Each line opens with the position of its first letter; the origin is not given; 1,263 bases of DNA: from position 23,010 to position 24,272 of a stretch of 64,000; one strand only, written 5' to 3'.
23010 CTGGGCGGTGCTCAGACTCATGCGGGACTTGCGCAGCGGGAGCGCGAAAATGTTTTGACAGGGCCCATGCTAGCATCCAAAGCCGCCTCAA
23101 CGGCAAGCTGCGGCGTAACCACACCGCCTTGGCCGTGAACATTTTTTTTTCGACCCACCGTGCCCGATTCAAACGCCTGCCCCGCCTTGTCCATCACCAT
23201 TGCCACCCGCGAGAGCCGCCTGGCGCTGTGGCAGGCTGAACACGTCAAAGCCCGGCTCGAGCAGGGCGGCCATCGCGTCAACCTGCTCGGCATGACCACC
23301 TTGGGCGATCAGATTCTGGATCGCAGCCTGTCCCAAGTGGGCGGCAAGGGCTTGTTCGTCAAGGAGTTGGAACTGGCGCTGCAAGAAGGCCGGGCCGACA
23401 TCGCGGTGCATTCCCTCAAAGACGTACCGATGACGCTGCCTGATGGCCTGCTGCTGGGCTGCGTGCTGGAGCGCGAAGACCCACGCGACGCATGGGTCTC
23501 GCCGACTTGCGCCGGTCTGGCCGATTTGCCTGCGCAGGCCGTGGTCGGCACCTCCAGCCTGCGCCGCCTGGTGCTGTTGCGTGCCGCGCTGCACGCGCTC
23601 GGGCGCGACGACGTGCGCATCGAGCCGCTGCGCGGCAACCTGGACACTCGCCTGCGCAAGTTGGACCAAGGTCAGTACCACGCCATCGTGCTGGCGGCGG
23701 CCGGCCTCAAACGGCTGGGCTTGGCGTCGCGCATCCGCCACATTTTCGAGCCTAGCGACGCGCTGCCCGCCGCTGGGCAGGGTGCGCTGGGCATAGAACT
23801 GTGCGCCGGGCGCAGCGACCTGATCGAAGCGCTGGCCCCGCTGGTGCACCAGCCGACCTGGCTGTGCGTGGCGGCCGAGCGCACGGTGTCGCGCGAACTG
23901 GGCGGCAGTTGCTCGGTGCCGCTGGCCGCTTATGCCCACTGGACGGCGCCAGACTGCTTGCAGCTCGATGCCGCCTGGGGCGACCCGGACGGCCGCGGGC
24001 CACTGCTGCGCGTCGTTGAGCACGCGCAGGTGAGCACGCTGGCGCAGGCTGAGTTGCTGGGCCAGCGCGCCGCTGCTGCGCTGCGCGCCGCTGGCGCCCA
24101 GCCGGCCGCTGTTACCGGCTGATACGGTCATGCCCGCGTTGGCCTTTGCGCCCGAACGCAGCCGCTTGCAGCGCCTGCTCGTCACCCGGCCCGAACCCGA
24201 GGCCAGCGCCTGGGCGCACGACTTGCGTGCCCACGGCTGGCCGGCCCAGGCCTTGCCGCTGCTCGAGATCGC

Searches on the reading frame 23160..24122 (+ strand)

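Call 6: search_protein_families(library=pfam, proteins=[window:23160-24122:+], max_evalue=0.01)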
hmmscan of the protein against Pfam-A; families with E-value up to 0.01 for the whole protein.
window:23160-24122:+ (320 aa): 2 families
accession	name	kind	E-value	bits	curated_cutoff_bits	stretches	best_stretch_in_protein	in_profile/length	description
PF01379.25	Porphobil_deam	-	6.2e-78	261.5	22.1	1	12-221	1-205/207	Porphobilinogen deaminase, dipyromethane cofactor binding domain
PF03900.20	Porphobil_deamC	-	1.9e-13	51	26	1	234-309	1-73/74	Porphobilinogen deaminase, C-terminal domain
